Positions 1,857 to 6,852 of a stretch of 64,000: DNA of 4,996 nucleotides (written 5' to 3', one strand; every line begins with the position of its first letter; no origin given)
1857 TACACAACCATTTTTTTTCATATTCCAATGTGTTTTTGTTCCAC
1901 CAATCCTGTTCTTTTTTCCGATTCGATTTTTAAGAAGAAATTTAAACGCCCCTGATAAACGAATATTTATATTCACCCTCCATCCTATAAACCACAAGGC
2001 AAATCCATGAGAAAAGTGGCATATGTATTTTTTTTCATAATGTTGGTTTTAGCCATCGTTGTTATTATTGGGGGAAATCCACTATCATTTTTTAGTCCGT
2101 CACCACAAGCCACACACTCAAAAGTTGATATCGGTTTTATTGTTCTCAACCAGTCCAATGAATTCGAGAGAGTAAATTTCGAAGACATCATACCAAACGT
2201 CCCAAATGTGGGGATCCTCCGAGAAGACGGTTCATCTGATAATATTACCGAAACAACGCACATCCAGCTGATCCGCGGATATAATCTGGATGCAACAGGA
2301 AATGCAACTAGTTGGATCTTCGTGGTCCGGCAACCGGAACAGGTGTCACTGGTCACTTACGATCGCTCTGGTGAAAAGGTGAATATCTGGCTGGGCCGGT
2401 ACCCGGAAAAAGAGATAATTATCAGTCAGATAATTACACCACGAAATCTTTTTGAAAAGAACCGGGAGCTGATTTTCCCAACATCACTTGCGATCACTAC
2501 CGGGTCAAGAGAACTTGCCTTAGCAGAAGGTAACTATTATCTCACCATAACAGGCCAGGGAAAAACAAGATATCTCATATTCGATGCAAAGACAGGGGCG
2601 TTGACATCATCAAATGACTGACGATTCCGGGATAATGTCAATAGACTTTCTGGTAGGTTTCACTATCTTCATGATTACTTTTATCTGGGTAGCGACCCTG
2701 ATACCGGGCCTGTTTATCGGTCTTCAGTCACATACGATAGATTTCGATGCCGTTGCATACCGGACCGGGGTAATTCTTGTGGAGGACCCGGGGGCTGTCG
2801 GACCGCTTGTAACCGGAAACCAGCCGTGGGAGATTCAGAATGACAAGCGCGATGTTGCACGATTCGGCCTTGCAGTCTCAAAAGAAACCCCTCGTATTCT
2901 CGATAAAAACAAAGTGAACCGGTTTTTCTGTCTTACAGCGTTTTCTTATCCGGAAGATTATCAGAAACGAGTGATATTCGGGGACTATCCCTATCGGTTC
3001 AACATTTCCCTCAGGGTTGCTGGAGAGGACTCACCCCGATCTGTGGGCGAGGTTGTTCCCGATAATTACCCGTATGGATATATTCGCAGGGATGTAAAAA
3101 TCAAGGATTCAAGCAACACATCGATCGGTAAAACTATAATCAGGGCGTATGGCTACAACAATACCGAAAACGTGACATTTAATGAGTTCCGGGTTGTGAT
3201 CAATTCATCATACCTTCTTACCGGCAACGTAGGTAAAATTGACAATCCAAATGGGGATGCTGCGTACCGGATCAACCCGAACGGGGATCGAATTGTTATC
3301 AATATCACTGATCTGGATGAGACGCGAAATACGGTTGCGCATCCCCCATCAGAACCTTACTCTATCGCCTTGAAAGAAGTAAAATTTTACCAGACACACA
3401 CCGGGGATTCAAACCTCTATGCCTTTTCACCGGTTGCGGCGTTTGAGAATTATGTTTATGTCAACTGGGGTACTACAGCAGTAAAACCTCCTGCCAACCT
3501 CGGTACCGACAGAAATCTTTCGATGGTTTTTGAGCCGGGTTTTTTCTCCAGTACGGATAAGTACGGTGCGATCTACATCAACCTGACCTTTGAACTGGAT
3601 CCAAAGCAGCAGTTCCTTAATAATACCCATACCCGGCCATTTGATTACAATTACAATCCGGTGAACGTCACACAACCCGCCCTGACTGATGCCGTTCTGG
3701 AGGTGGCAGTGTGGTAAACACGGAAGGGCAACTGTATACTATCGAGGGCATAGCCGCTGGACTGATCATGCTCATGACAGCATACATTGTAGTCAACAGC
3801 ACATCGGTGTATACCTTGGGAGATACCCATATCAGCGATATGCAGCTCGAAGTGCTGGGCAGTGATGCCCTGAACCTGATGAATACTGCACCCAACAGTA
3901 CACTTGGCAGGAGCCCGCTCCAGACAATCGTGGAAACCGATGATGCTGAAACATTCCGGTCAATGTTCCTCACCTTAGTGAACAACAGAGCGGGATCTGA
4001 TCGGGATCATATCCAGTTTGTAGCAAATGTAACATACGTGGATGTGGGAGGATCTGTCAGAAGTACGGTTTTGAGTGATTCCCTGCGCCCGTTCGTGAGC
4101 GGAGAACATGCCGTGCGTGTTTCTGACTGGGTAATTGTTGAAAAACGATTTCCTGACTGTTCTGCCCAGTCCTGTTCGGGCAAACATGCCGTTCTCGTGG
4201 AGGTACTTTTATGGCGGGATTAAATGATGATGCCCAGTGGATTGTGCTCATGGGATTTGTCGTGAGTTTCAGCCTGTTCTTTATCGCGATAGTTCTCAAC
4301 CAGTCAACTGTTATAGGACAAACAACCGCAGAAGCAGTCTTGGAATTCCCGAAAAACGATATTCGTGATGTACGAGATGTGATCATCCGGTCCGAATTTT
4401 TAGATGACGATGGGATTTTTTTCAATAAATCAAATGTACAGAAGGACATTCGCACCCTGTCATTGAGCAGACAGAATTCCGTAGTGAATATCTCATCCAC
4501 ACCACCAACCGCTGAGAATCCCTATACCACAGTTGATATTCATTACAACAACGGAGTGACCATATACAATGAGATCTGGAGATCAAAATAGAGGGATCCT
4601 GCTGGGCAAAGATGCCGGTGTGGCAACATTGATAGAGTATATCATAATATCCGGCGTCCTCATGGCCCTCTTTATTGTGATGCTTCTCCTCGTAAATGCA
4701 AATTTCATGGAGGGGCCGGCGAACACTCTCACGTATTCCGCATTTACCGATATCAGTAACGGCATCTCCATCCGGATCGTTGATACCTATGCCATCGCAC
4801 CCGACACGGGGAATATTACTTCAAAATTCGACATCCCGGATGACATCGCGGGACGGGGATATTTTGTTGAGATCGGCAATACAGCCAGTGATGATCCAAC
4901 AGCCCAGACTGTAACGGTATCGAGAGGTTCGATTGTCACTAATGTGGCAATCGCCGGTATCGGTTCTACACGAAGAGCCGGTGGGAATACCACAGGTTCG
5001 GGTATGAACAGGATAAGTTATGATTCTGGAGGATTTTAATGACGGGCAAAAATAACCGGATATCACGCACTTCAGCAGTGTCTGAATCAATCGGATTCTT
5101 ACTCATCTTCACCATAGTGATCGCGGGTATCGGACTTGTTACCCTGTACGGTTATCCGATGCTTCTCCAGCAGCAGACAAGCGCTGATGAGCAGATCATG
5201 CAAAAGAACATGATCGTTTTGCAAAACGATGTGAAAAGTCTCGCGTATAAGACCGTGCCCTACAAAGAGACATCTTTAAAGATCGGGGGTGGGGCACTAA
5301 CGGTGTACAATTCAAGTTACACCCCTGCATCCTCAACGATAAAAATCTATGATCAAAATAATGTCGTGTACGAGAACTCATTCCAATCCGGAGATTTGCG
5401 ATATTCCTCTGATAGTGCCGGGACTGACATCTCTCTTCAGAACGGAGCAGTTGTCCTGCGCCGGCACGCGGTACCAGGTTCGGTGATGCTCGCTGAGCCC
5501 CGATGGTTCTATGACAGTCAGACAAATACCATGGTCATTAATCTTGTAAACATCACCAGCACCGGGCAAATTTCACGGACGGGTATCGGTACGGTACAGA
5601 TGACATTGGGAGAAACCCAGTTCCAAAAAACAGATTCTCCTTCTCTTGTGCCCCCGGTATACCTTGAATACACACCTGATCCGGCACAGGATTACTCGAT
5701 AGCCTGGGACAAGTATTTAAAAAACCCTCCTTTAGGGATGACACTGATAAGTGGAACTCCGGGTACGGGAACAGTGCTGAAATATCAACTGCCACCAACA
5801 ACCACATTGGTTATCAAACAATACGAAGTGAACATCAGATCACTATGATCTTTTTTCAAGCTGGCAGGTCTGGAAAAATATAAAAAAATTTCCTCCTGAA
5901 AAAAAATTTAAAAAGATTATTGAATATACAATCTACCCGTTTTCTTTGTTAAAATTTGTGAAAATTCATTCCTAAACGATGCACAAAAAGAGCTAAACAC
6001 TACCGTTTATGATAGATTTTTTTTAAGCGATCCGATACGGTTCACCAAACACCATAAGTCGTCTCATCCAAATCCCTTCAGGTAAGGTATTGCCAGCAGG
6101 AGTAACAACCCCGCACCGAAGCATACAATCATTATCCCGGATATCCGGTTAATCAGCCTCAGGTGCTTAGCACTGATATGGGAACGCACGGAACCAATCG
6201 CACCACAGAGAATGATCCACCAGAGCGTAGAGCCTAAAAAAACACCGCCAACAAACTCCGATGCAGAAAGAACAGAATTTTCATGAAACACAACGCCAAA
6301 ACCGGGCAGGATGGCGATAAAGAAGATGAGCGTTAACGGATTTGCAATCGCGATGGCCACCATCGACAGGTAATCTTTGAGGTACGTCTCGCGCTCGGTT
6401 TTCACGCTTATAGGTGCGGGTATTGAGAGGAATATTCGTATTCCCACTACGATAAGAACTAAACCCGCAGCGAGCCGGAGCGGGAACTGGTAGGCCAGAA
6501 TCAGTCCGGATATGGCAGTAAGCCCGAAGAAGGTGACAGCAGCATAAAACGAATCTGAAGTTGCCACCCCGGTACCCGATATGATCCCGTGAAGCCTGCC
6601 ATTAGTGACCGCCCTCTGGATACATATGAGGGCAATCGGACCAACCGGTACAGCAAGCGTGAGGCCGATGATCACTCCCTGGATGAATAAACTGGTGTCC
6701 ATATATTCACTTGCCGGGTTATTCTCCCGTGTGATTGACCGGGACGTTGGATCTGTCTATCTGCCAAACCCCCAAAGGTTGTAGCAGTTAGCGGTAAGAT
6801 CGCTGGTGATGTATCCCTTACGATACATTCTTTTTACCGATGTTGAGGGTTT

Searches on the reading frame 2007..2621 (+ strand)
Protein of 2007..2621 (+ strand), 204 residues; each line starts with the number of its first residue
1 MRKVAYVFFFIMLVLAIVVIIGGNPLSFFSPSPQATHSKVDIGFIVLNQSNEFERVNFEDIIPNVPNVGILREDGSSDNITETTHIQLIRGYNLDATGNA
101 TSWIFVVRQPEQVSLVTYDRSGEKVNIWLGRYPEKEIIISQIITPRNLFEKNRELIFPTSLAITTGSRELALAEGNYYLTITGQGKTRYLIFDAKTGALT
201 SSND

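Call 10: search_protein_families(library=pfam, proteins=[window:2007-2621:+])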
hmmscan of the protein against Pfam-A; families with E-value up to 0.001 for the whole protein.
window:2007-2621:+ (204 aa): 1 family
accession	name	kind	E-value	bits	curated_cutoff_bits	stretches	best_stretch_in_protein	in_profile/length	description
PF20082.4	DUF6476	-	0.00026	21.3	24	0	149-201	35-86/91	Family of unknown function (DUF6476)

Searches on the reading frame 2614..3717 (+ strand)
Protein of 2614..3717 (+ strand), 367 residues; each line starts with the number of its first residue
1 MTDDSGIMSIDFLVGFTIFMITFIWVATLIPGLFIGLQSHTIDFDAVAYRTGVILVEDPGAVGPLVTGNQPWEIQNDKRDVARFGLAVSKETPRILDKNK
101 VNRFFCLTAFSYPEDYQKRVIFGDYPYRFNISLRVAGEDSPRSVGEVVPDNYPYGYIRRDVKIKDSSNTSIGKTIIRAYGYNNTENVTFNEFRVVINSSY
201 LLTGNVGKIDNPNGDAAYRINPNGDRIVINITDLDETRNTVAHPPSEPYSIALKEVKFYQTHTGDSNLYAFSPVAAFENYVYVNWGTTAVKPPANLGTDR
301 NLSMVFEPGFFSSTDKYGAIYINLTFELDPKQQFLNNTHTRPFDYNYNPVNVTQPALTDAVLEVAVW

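Call 10: search_protein_families(library=pfam, proteins=[window:2614-3717:+])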
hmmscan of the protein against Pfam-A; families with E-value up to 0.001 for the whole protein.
window:2614-3717:+ (367 aa): 1 family
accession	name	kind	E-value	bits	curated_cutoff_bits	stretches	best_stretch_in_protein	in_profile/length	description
PF23958.1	DUF7287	-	5.8e-07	30.6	27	1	4-58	2-56/157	Family of unknown function (DUF7287)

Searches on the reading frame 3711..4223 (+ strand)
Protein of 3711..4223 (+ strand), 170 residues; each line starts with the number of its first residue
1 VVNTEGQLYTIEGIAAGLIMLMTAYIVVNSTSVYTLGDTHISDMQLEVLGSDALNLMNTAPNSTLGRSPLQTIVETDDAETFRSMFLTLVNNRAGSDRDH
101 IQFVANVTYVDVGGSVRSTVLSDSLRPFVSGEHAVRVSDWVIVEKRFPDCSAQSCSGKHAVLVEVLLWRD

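Call 10: search_protein_families(library=pfam, proteins=[window:3711-4223:+])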
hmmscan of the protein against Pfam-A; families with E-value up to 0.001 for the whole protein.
window:3711-4223:+ (170 aa): 1 family
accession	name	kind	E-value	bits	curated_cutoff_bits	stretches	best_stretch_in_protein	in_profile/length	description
PF23959.1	DUF7288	-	7.9e-10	39.9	27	1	6-142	2-139/184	Family of unknown function (DUF7288)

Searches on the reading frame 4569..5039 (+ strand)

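Call 10: search_protein_families(library=pfam, proteins=[window:4569-5039:+])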
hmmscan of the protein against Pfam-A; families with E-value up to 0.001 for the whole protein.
window:4569-5039:+ (156 aa): 1 family
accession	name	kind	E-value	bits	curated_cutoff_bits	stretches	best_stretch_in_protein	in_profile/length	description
PF23928.1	DUF7266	-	0.00038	20.6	27.6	1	14-128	2-110/145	Family of unknown function (DUF7266)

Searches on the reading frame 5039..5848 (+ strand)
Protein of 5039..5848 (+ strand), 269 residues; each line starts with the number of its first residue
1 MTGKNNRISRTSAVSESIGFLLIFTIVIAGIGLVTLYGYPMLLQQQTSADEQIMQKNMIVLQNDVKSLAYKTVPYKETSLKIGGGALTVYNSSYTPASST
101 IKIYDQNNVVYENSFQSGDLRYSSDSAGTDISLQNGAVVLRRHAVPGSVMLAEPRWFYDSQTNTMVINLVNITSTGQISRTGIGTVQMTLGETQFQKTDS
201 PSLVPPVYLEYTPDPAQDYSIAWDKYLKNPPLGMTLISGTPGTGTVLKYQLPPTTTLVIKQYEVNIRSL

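Call 10: search_protein_families(library=pfam, proteins=[window:5039-5848:+])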
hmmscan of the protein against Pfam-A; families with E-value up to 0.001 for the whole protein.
window:5039-5848:+ (269 aa): 1 family
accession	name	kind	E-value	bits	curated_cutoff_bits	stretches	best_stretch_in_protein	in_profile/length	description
PF23960.2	DUF7289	-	1.6e-18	67.6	27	1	13-196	2-172/238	Family of unknown function (DUF7289)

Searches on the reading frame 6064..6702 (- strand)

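Call 10: search_protein_families(library=pfam, proteins=[window:6064-6702:-])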
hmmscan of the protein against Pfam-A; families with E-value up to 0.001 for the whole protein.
window:6064-6702:- (212 aa): 1 family
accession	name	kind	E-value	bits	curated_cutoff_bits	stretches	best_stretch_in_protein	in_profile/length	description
PF01810.24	LysE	-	1.5e-20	74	25.6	1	15-201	2-191/193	LysE type translocator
